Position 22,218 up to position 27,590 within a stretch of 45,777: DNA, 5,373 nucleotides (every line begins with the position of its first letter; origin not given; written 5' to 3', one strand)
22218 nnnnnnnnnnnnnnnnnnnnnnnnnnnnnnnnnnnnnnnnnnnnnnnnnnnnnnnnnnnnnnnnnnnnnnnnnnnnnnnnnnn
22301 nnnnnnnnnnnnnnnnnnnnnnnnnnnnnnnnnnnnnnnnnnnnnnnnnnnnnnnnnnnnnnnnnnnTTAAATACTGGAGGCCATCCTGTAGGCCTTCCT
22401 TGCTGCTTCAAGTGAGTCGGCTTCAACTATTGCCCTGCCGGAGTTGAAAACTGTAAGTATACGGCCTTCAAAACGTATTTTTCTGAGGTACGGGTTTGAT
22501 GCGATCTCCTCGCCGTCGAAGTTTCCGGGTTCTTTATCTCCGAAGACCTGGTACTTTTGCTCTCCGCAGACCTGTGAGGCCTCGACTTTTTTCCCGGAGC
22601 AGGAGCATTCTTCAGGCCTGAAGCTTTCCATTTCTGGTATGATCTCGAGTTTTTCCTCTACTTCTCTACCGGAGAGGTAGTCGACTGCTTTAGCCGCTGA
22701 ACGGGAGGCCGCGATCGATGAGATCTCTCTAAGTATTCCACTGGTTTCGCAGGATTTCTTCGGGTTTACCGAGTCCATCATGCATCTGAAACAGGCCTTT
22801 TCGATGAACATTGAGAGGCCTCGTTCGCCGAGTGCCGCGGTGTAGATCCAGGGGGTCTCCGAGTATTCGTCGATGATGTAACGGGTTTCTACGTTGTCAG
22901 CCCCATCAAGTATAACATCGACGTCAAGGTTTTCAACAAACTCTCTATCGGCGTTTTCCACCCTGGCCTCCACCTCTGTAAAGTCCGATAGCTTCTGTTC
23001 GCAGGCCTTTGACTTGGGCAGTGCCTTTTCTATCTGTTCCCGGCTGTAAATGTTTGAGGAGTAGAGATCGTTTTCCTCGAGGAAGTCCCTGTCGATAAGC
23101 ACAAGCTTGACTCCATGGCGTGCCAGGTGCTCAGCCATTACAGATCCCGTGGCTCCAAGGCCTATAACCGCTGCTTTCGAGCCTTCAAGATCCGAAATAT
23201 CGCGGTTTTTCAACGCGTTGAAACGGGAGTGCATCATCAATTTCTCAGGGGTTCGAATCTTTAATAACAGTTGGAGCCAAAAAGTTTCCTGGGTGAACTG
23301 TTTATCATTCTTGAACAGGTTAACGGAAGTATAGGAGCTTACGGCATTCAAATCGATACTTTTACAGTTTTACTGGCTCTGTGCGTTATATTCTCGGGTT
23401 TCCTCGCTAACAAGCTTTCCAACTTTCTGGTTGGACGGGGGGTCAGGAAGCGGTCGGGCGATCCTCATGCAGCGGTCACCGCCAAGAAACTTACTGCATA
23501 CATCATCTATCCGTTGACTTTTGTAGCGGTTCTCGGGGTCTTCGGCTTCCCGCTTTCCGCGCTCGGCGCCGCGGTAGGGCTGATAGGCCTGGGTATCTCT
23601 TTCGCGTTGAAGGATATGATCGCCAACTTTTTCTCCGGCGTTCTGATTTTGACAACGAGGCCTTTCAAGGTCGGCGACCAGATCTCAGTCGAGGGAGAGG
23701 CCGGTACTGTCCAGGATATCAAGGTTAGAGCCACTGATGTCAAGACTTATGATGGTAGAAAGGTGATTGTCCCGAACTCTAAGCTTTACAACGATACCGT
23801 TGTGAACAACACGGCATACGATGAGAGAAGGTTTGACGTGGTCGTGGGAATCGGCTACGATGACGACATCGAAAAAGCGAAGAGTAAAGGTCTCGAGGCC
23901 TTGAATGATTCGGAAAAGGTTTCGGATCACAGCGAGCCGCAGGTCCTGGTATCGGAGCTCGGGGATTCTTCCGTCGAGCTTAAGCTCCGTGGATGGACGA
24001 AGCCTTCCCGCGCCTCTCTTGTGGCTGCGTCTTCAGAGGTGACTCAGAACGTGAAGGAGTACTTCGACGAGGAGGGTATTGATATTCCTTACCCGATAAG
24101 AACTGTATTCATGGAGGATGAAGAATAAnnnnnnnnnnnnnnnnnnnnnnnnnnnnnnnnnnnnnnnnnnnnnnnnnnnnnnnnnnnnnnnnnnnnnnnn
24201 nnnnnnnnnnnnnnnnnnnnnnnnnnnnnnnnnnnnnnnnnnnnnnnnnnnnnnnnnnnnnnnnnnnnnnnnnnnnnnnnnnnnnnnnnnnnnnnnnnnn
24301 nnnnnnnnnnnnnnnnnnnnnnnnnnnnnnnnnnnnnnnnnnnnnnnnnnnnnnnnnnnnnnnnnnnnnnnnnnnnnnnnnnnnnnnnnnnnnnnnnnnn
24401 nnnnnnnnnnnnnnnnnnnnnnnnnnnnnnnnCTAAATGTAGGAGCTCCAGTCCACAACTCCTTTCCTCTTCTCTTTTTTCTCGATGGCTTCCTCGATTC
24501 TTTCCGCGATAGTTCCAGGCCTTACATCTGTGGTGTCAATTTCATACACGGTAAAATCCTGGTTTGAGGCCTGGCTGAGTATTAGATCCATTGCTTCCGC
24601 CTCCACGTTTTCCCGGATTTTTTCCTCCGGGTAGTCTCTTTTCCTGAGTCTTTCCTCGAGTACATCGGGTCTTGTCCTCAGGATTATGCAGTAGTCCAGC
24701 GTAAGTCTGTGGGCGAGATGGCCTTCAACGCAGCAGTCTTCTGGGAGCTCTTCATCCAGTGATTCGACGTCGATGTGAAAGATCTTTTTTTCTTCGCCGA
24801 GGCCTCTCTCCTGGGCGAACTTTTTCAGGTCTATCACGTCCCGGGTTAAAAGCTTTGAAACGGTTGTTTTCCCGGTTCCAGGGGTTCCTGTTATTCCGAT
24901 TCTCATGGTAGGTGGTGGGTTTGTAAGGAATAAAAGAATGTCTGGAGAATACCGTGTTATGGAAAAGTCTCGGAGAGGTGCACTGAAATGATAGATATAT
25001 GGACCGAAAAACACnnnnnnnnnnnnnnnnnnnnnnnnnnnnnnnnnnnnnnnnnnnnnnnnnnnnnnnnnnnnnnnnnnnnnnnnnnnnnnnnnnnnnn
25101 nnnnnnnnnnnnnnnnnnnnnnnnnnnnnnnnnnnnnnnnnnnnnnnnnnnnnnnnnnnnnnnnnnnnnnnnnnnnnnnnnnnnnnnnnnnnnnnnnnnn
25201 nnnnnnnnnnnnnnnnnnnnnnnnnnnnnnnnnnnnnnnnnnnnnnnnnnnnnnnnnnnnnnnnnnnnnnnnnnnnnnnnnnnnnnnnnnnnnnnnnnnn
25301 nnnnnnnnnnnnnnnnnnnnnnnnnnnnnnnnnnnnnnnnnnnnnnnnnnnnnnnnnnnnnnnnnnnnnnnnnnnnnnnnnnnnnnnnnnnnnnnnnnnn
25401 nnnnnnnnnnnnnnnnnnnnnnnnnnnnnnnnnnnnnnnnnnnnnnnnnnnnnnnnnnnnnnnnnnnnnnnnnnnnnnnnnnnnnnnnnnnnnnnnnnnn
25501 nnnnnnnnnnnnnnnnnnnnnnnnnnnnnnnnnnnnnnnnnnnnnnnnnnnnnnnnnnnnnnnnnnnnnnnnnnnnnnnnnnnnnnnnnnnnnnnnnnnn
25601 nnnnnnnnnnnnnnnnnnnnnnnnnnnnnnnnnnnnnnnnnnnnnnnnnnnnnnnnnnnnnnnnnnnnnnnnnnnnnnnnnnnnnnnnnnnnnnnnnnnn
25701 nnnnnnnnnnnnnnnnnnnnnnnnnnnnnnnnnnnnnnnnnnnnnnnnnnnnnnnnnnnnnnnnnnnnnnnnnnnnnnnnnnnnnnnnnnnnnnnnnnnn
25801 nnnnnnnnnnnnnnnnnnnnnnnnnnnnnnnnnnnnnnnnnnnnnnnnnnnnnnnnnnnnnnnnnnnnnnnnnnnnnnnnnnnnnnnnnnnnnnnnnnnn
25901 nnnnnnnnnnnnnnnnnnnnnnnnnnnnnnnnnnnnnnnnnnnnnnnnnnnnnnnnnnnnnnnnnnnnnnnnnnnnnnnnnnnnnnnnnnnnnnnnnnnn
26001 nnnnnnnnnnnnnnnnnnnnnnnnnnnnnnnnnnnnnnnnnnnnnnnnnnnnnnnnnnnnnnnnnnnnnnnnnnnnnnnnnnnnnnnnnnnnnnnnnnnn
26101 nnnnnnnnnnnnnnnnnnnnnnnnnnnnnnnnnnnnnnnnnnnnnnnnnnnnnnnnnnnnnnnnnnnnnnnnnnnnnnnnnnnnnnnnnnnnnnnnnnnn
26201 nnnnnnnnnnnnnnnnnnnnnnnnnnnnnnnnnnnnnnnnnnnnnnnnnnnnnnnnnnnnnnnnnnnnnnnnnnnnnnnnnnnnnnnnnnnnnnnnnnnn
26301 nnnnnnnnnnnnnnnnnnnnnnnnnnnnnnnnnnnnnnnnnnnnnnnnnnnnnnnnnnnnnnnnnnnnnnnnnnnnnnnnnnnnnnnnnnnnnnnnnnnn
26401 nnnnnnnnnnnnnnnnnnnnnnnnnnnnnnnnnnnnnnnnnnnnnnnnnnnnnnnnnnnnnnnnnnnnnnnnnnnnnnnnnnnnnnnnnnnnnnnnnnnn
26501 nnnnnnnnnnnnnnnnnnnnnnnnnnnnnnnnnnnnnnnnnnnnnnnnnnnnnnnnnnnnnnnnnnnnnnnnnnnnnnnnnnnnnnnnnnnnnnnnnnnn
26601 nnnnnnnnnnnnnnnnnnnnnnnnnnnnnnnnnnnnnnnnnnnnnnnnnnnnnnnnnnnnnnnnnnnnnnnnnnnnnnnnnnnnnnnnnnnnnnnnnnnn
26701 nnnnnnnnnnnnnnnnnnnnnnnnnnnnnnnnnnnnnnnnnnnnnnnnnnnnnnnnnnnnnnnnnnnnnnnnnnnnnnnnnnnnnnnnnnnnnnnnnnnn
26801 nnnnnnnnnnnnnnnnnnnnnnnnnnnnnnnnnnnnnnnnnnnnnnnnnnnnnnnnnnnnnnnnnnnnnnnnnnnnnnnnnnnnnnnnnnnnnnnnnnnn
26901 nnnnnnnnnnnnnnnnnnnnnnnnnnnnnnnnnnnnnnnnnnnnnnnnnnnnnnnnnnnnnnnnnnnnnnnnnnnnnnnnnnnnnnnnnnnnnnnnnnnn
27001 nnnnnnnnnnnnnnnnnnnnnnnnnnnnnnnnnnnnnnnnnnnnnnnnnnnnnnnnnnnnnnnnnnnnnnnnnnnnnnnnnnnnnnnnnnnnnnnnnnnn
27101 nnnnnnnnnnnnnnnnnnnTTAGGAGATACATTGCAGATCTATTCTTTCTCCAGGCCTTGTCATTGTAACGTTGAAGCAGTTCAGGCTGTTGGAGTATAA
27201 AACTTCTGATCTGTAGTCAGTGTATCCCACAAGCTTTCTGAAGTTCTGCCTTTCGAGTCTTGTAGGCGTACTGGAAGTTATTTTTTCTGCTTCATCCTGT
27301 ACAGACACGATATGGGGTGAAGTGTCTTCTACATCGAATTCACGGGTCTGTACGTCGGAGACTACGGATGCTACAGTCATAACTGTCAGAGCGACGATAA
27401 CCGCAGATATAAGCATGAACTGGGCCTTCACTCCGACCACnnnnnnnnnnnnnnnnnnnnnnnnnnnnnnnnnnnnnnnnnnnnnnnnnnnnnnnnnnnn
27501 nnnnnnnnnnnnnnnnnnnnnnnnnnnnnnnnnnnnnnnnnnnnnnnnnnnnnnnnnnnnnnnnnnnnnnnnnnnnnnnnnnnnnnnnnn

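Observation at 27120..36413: Eleven-gene Epd/Tad-like type IV pilus locus with seven prepilin-like genes and a split platform protein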

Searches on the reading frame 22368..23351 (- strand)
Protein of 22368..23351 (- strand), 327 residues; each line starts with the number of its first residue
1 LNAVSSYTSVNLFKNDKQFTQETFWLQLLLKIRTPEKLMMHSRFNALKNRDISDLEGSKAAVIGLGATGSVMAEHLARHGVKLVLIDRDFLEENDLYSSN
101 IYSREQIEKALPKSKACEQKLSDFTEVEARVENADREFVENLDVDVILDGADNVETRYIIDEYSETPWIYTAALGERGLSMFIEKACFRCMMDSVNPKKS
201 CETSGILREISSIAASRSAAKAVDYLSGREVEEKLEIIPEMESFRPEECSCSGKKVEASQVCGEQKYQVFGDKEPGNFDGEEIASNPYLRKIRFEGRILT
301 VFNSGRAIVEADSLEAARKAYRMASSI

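Call 27: search_protein_families(library=pfam, max_evalue=0.01, proteins=[window:22368-23351:-])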
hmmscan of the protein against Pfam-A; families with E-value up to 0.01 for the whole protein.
window:22368-23351:- (327 aa): 12 families
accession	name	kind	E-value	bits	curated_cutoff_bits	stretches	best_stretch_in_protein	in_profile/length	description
PF00899.27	ThiF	-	2.4e-26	92.8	28.1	1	46-234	9-213/238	ThiF family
PF02826.25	2-Hacid_dh_C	-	1.8e-05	24.6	25.1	1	26-114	5-92/178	D-isomer specific 2-hydroxyacid dehydrogenase, NAD binding domain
PF03446.21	NAD_binding_2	-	2.6e-05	24.7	21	1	60-134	2-76/161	NAD binding domain of 6-phosphogluconate dehydrogenase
PF03721.20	UDPG_MGDP_dh_N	-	0.00019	21.5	27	1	59-138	2-81/187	UDP-glucose/GDP-mannose dehydrogenase family, NAD binding domain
PF01488.26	Shikimate_DH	-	0.00054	20.5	24.3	1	49-96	4-52/138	Shikimate / quinate 5-dehydrogenase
PF02558.23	ApbA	-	0.00057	20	22.2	1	61-105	2-47/150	Ketopantoate reductase PanE/ApbA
PF21799.2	MurD-like_N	-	0.0011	19.6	27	1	59-88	2-31/88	Mur ligase MurD-like, N-terminal domain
PF02737.24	3HCDH_N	-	0.0015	19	22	1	59-123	1-62/180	3-hydroxyacyl-CoA dehydrogenase, NAD binding domain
PF01266.30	DAO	-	0.0017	18.4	27.9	1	60-90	2-33/353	FAD dependent oxidoreductase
PF07992.20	Pyr_redox_2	-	0.007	16.3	26.1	0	59-125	2-58/291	Pyridine nucleotide-disulphide oxidoreductase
PF13450.12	NAD_binding_8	-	0.0075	17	21.9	0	62-88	1-27/68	NAD(P)-binding Rossmann-like domain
PF01494.25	FAD_binding_3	-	0.0087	15.8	22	0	60-89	4-33/349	FAD binding domain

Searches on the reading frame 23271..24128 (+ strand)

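Call 49: search_protein_families(library=pfam, max_evalue=0.01, proteins=[window:23271-24128:+])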
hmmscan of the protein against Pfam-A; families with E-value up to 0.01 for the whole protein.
window:23271-24128:+ (285 aa): 3 families
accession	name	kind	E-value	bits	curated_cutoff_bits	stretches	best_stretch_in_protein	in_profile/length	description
PF00924.24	MS_channel_2nd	-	6.3e-22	77.9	20.2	1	115-180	1-66/68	Mechanosensitive ion channel, beta-domain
PF21082.3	MS_channel_3rd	-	1.3e-12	48.4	21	1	189-272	2-88/88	Mechanosensitive ion channel MscS, C-terminal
PF21088.3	MS_channel_1st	-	3.7e-06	27.3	23.1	1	73-114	1-42/42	Mechanosensitive ion channel, transmembrane helices 2/3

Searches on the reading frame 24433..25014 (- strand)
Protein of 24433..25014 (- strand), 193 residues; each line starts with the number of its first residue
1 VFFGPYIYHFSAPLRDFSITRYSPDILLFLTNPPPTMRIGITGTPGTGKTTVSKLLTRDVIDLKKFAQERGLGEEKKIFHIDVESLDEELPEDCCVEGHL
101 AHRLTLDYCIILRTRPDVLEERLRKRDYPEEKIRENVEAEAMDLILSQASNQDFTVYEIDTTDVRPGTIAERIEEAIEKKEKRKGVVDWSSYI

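Call 29: search_protein_families(library=pfam, max_evalue=0.001, proteins=[window:24433-25014:-])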
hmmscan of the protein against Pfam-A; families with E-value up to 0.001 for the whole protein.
window:24433-25014:- (193 aa): 1 family
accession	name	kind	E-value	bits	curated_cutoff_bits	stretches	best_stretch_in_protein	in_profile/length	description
PF13238.12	AAA_18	-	2.5e-18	67.2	29.4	1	39-143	1-128/128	AAA domain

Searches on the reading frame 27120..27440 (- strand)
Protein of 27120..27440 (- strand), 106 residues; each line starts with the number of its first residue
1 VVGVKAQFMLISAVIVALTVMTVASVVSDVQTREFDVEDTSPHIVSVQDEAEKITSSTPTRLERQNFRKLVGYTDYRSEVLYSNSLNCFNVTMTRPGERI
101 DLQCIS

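Call 27: search_protein_families(library=pfam, max_evalue=0.01, proteins=[window:27120-27440:-])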
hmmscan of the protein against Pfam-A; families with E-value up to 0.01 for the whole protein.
window:27120-27440:- (106 aa): 0 families

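Call 94: search_protein_families(library=pfam, alignment_id=A4, max_evalue=0.1)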
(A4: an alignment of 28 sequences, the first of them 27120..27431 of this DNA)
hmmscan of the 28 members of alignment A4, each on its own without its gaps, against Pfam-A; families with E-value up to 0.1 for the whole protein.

A. member 1, window:27120-27431:- (103 aa): 0 families

B. families by the number of members that match (of 28 scanned): 19 families
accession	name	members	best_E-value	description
PF23922.1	DUF7261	3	0.0035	Family of unknown function (DUF7261)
PF05961.16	Chordopox_A13L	2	0.016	Chordopoxvirus A13L protein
PF07314.17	Lit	2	0.068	Lipoprotein intramolecular transacylase Lit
PF17276.7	DUF5341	1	0.0002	Family of unknown function (DUF5341)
PF18181.6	SLATT_1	1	0.0076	SMODS and SLOG-associating 2TM effector domain 1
PF04665.18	Pox_A32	1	0.017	Poxvirus A32 protein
PF17561.7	TssO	1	0.019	Type VI secretion system, TssO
PF13495.12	Phage_int_SAM_4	1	0.026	Phage integrase, N-terminal SAM-like domain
PF11957.13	efThoc1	1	0.035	THO complex subunit 1 transcription elongation factor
PF03147.19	FDX-ACB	1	0.038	Ferredoxin-fold anticodon binding domain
PF01825.27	GPS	1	0.045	GPCR proteolysis site, GPS, motif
PF13670.12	PepSY_2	1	0.052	Peptidase propeptide and YPEB domain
PF17039.10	Glyco_tran_10_N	1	0.055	Fucosyltransferase, N-terminal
PF07095.16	IgaA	1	0.061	Intracellular growth attenuator protein IgaA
PF05377.16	FlaC_arch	1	0.074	Flagella accessory protein C (FlaC)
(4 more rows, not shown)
